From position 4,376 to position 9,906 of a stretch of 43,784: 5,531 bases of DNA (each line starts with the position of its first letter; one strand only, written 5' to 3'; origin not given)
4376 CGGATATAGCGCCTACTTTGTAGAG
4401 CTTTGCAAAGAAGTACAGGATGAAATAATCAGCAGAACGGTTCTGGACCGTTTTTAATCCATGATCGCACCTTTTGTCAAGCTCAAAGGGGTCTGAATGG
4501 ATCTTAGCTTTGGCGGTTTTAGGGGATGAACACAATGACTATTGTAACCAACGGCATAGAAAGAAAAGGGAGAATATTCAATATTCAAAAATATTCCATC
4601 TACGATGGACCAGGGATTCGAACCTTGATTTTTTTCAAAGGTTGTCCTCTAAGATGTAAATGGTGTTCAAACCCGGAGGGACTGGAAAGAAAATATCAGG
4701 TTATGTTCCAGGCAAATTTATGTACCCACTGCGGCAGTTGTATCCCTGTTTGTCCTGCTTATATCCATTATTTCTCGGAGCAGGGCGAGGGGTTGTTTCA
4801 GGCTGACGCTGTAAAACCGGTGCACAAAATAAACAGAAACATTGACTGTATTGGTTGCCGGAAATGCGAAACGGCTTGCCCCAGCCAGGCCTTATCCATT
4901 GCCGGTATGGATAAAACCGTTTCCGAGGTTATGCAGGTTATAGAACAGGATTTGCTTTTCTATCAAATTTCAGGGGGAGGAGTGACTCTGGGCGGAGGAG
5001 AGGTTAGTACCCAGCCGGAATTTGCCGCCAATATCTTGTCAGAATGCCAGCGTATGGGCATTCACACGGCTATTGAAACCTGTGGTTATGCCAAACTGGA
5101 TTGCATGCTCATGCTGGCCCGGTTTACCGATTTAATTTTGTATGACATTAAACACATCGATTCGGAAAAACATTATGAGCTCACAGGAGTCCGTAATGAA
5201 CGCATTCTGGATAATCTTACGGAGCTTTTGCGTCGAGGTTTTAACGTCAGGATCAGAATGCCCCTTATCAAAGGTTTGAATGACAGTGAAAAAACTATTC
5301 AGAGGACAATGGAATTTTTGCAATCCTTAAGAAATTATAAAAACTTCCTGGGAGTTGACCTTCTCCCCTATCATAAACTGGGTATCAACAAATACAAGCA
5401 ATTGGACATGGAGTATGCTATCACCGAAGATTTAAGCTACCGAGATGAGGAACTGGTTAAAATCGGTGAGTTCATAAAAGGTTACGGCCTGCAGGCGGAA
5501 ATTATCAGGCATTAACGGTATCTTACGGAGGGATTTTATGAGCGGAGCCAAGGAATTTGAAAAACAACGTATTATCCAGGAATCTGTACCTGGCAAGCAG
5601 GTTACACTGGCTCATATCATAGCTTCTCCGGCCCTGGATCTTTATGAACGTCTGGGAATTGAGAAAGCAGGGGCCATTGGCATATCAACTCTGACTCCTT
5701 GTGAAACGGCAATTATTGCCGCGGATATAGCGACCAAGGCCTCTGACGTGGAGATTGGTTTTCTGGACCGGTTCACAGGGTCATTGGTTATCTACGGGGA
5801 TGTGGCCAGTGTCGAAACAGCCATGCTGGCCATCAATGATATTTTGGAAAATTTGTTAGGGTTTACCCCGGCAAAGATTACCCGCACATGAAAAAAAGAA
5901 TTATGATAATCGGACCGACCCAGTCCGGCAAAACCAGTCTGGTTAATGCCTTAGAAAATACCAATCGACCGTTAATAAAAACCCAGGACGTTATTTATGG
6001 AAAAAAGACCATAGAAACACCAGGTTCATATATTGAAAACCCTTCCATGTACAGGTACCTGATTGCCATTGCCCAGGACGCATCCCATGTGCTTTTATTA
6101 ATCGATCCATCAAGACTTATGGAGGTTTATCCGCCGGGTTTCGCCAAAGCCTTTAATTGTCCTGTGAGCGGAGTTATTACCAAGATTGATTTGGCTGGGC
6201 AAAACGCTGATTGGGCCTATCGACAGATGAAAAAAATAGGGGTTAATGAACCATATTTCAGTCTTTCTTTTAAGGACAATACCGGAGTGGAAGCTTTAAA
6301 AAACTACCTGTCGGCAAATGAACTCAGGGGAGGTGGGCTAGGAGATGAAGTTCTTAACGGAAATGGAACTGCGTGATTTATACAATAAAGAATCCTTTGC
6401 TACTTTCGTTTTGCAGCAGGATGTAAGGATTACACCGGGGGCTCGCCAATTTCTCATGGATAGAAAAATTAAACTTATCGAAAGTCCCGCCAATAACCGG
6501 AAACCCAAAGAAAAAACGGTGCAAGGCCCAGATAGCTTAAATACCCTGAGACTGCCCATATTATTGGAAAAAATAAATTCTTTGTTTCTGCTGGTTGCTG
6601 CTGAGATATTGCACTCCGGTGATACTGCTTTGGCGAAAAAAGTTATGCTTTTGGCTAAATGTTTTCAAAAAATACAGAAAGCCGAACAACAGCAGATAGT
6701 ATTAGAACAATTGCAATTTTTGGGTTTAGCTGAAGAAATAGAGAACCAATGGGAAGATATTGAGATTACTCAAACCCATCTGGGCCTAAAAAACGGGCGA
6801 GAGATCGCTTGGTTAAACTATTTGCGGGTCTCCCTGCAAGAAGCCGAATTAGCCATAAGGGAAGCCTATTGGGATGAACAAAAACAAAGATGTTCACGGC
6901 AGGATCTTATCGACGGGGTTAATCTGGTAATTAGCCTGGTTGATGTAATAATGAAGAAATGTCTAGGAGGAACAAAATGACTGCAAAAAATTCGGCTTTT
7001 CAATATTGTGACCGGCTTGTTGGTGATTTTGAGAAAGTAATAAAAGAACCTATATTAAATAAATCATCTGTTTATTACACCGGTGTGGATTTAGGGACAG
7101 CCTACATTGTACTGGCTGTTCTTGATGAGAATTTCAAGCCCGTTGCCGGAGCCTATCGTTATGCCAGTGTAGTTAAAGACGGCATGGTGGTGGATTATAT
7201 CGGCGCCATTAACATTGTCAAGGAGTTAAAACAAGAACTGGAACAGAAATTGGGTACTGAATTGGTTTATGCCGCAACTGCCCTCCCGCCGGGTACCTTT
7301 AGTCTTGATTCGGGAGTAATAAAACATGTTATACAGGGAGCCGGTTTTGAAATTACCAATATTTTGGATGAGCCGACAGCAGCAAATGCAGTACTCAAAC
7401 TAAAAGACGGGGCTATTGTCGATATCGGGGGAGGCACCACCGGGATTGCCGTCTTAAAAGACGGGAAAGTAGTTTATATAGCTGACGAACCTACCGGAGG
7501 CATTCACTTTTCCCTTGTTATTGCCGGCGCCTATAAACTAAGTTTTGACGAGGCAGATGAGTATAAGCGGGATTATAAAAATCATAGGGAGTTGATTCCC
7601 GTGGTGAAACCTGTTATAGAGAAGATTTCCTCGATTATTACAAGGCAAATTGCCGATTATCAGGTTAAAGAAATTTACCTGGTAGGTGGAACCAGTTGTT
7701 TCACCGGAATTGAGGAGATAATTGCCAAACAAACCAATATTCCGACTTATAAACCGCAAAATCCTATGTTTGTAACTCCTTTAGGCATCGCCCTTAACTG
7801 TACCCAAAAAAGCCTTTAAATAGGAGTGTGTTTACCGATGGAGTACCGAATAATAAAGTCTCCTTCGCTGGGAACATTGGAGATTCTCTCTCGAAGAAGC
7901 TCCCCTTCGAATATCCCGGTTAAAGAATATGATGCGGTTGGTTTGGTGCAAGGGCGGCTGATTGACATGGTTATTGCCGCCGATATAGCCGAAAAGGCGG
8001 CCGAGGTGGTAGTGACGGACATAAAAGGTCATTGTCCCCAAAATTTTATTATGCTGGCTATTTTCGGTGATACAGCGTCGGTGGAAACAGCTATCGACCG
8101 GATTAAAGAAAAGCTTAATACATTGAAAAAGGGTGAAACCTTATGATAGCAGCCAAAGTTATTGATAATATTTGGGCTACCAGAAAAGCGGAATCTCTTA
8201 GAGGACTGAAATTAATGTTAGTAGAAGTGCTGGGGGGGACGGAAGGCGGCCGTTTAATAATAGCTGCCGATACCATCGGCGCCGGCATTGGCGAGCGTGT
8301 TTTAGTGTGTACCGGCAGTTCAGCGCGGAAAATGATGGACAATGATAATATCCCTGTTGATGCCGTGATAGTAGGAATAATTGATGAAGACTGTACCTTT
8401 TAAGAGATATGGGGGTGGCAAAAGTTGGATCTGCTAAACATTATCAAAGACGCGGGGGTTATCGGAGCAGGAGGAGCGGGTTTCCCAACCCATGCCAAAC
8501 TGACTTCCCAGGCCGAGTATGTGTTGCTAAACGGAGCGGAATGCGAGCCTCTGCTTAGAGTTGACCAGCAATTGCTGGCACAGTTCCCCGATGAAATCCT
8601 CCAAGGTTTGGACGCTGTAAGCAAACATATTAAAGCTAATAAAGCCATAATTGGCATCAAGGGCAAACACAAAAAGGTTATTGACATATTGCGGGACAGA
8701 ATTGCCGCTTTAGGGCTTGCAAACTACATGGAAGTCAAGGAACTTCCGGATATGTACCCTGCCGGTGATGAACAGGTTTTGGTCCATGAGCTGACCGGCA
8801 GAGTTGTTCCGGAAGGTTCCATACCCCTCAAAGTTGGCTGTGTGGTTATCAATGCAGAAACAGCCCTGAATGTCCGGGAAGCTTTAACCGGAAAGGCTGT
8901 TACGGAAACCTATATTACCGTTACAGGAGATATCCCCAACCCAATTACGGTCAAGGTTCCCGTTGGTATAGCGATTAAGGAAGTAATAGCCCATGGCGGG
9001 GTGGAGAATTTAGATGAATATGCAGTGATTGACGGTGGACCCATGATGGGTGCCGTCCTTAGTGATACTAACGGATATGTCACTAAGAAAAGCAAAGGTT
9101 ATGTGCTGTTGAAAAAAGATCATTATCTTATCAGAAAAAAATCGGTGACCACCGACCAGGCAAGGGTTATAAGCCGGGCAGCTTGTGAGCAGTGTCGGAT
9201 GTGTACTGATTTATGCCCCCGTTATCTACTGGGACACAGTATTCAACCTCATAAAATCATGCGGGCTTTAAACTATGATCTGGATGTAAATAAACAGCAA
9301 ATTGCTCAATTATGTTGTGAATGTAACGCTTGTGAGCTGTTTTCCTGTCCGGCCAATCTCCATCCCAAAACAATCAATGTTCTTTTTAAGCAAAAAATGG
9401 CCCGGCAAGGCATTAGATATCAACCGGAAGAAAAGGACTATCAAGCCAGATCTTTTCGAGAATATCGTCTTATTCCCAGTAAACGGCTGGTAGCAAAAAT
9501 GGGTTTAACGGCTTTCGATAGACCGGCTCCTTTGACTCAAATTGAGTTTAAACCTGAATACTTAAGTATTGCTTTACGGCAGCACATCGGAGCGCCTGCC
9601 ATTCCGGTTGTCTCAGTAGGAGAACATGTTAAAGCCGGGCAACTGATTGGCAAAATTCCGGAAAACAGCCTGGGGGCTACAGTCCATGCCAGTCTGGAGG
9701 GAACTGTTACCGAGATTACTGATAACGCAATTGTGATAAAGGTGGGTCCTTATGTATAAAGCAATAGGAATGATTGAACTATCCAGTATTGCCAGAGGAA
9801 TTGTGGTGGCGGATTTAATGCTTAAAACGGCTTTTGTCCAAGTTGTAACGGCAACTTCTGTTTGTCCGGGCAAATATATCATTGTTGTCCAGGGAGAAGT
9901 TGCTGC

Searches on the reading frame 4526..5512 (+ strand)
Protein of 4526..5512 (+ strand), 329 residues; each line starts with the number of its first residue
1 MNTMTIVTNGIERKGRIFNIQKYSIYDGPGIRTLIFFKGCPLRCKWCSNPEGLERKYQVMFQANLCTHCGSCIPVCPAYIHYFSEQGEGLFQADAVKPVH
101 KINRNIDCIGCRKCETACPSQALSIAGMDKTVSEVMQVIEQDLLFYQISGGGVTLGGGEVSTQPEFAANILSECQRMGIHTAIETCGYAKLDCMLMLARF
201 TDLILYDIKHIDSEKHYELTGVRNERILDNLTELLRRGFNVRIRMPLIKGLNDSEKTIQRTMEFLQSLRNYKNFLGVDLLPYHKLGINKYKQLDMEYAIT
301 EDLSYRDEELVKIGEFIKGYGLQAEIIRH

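Call 8: search_protein_families(library=pfam, proteins=[window:4526-5512:+])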
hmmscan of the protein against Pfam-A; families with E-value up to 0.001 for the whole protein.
window:4526-5512:+ (329 aa): 14 families
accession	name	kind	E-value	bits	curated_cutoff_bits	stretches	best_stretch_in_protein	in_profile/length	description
PF04055.27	Radical_SAM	-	1e-15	58.7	29.5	1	129-255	27-158/166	Radical SAM superfamily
PF12838.12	Fer4_7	-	3.1e-10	40.8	27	1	108-130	2-24/52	4Fe-4S dicluster domain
PF12837.12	Fer4_6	-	7.2e-10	38.8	25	2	108-123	9-24/24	4Fe-4S binding domain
PF13353.11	Fer4_12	-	7.4e-09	36.5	22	1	27-66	2-41/137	4Fe-4S single cluster domain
PF00037.32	Fer4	-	1.4e-07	31.5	21.1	2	107-123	7-23/24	4Fe-4S binding domain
PF13484.11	Fer4_16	-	1.9e-07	32.2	30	0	108-126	2-20/66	4Fe-4S double cluster binding domain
PF13237.11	Fer4_10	-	2.7e-07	30.8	25.5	1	61-119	4-53/53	4Fe-4S dicluster domain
PF12800.12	Fer4_4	-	3.3e-07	30.5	24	0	64-79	2-17/17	4Fe-4S binding domain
PF13187.11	Fer4_9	-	7.4e-07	29.5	27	1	66-122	2-51/52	4Fe-4S dicluster domain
PF13534.11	Fer4_17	-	3.3e-06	28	22.2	1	66-121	2-59/61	4Fe-4S dicluster domain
PF13183.11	Fer4_8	-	4.1e-06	27.7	27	1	63-120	2-66/68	4Fe-4S dicluster domain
PF12797.12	Fer4_2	-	1e-05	25.6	24.5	1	59-78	3-22/22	4Fe-4S binding domain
PF14697.11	Fer4_21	-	0.00011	22.7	35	0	107-133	7-34/59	4Fe-4S dicluster domain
PF25160.1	LdpA_Fe-S-bd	-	0.00052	20.2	27.6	0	107-123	27-43/49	LdpA Fe-S cluster-binding domain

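Call 21: search_protein_families(library=ncbifam, proteins=[window:4526-5512:+])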
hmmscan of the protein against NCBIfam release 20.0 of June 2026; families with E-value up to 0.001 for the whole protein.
window:4526-5512:+ (329 aa): 48 families (the best 25 are shown)
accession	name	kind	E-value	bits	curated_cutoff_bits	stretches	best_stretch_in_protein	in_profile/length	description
TIGR04395.1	cutC_activ_rSAM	equivalog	8.3e-155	514.7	360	1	11-329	1-309/309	choline TMA-lyase-activating enzyme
TIGR02494.1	PFLE_PFLC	subfamily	5.7e-113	377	174.35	1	17-319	1-291/293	glycyl-radical enzyme activating protein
NF043069.1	T4HPD_activ_SAM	equivalog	2.8e-93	312.6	425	1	15-323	2-294/299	trans-4-hydroxy-L-proline dehydratase activase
NF048010.1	SfplDhtActHpsHDes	equivalog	1.2e-88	296.8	430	1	13-313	4-294/298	(2S)-3-sulfopropanediol dehydratase activating enzyme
NF033719.1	ind_deCO2_activ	equivalog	3.1e-77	259.8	425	1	16-323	2-299/302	indoleacetate decarboxylase activase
NF033717.2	HPDL_rSAM_activ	equivalog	6.4e-77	258.8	420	1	13-316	2-295/311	4-hydroxyphenylacetate decarboxylase activase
NF048008.1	SfplDhtActHpfHKleb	equivalog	7.5e-74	248.8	500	1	17-303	2-279/308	(2S)-3-sulfopropanediol dehydratase activating enzyme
NF007483.0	PRK10076.1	equivalog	8.1e-69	232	326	2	97-320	65-284/292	[formate-C-acetyltransferase]-activating enzyme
TIGR04003.1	rSAM_BssD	equivalog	5.7e-66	222.8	496.45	1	17-295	3-272/314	[benzylsuccinate synthase]-activating enzyme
TIGR02493.1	PFLA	equivalog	3.4e-55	187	231.75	2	125-318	41-233/235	pyruvate formate-lyase-activating protein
NF008356.0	PRK11145.1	equivalog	4e-44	150.7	375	2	126-323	47-243/246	pyruvate formate lyase 1-activating protein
TIGR04041.1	activase_YjjW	hypoth_equivalog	7.3e-44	150.2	250.2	1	16-308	3-263/276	YjjW family glycine radical enzyme activase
TIGR02495.1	NrdG2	equivalog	1.3e-12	47.5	131.15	2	18-52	3-38/193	anaerobic ribonucleoside-triphosphate reductase activating protein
NF005505.0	PRK07118.1-4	equivalog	3.3e-09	36.6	378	1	61-127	168-237/265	Fe-S cluster domain-containing protein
NF041836.1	rnfB_Methano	equivalog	1e-08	34.9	445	1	61-126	168-236/265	Rnf electron transport complex subunit RnfB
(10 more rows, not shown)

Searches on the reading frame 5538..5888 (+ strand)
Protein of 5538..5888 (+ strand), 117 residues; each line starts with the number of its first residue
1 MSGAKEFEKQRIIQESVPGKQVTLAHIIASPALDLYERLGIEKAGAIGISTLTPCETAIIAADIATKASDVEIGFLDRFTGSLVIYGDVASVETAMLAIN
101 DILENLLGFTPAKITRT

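Call 8: search_protein_families(library=pfam, proteins=[window:5538-5888:+])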
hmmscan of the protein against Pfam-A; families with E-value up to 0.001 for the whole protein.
window:5538-5888:+ (117 aa): 1 family
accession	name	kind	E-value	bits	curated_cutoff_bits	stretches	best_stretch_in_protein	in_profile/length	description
PF00936.24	BMC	-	8.5e-13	48.5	24.5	1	46-106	1-66/75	BMC domain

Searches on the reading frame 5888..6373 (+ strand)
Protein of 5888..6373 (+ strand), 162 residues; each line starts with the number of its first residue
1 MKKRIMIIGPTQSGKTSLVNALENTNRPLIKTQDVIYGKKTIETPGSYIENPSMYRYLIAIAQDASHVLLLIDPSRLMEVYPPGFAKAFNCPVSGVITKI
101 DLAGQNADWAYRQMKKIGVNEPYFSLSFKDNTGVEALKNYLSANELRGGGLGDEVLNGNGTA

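Call 8: search_protein_families(library=pfam, proteins=[window:5888-6373:+])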
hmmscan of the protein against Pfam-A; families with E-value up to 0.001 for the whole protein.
window:5888-6373:+ (162 aa): 3 families
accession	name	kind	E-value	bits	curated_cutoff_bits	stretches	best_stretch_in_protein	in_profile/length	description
PF10662.15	PduV-EutP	-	1.2e-34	119.5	21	1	3-142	2-142/143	Ethanolamine utilisation - propanediol utilisation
PF03193.22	RsgA_GTPase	-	0.00011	22.5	30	0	92-143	55-106/174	RsgA GTPase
PF01926.29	MMR_HSR1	-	0.00016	22.2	21.9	1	4-75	1-85/113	50S ribosome-binding GTPase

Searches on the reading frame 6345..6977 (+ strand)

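Call 8: search_protein_families(library=pfam, proteins=[window:6345-6977:+])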
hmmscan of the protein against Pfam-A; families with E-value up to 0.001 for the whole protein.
window:6345-6977:+ (211 aa): 0 families

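Call 21: search_protein_families(library=ncbifam, proteins=[window:6345-6977:+])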
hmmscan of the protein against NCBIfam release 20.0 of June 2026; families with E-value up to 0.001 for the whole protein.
window:6345-6977:+ (211 aa): 1 family
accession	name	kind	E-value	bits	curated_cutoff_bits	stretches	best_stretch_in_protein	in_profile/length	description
NF011595.0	PRK15020.1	equivalog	1e-07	31.3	226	0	148-204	191-246/267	ethanolamine utilization cob(I)yrinic acid a,c-diamide adenosyltransferase EutT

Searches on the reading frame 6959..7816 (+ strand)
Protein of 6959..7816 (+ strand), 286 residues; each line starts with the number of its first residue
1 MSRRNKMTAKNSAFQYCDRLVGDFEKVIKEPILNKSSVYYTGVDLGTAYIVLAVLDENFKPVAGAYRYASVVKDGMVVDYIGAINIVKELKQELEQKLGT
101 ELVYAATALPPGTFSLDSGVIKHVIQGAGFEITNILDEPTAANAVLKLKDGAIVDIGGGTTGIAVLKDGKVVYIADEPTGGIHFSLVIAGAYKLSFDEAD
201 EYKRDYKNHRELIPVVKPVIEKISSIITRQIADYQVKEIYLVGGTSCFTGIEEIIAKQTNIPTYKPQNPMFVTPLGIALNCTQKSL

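Call 8: search_protein_families(library=pfam, proteins=[window:6959-7816:+])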
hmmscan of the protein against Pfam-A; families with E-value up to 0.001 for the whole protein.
window:6959-7816:+ (286 aa): 4 families
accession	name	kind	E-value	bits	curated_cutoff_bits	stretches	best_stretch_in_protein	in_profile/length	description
PF11104.14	PilM_2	-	3.9e-15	56.1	27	1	152-263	183-302/340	Type IV pilus assembly protein PilM;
PF06723.19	MreB_Mbl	-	6.3e-14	52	27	1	72-185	63-181/327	MreB/Mbl protein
PF14450.12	FtsA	-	7.7e-12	46.1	31.8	1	152-276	1-127/127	Cell division protein FtsA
PF00012.26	HSP70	-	3.2e-08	32.7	20.6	1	85-191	116-233/599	Hsp70 protein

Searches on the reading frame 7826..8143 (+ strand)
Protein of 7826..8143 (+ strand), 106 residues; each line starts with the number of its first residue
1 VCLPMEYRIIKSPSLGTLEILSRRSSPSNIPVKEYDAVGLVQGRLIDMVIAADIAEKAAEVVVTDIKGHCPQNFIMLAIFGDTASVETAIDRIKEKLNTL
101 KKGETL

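Call 8: search_protein_families(library=pfam, proteins=[window:7826-8143:+])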
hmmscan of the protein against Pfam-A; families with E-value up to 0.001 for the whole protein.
window:7826-8143:+ (106 aa): 1 family
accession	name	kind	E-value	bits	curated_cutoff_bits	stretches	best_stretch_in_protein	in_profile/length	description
PF00936.24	BMC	-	9.7e-09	35.5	24.5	1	37-98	1-62/75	BMC domain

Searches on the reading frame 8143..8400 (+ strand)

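Call 8: search_protein_families(library=pfam, proteins=[window:8143-8400:+])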
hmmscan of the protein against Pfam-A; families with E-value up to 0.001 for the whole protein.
window:8143-8400:+ (86 aa): 1 family
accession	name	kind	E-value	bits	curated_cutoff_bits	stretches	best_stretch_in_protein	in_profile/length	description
PF03319.19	EutN_CcmL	-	7.1e-31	107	25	1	1-81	1-83/83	Ethanolamine utilisation protein EutN/carboxysome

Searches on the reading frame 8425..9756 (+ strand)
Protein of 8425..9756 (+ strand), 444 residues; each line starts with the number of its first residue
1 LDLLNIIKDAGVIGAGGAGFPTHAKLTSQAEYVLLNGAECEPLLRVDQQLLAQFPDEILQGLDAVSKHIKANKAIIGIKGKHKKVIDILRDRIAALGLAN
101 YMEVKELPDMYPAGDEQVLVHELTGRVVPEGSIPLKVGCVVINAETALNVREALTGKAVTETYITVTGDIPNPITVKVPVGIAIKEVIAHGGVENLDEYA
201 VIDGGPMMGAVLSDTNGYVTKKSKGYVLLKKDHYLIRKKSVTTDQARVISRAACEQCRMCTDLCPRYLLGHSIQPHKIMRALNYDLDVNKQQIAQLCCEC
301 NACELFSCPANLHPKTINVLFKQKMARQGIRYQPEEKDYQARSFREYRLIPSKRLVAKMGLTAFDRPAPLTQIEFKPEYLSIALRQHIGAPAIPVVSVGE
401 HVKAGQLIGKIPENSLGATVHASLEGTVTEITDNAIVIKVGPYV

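Call 9: search_protein_families(library=pfam, proteins=[window:8425-9756:+])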
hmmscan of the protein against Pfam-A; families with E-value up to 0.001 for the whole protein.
window:8425-9756:+ (444 aa): 5 families
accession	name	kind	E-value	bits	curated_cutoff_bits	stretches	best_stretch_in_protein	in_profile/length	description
PF01512.22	Complex1_51K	-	1.3e-46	158.7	31.2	1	7-151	1-149/150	Nuo51 FMN-binding domain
PF13375.12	RnfC_N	-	2.5e-15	56.8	25.6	1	376-436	26-85/101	RnfC Barrel sandwich hybrid domain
PF13534.11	Fer4_17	-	1.7e-13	51.4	22.2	1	253-313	1-61/61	4Fe-4S dicluster domain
PF10531.15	SLBB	-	1.9e-05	24.8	27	1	163-209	1-53/55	SLBB domain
PF16886.11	ATP-synt_ab_Xtn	-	0.00072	19.7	25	0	394-433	14-56/88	ATPsynthase alpha/beta subunit barrel-sandwich domain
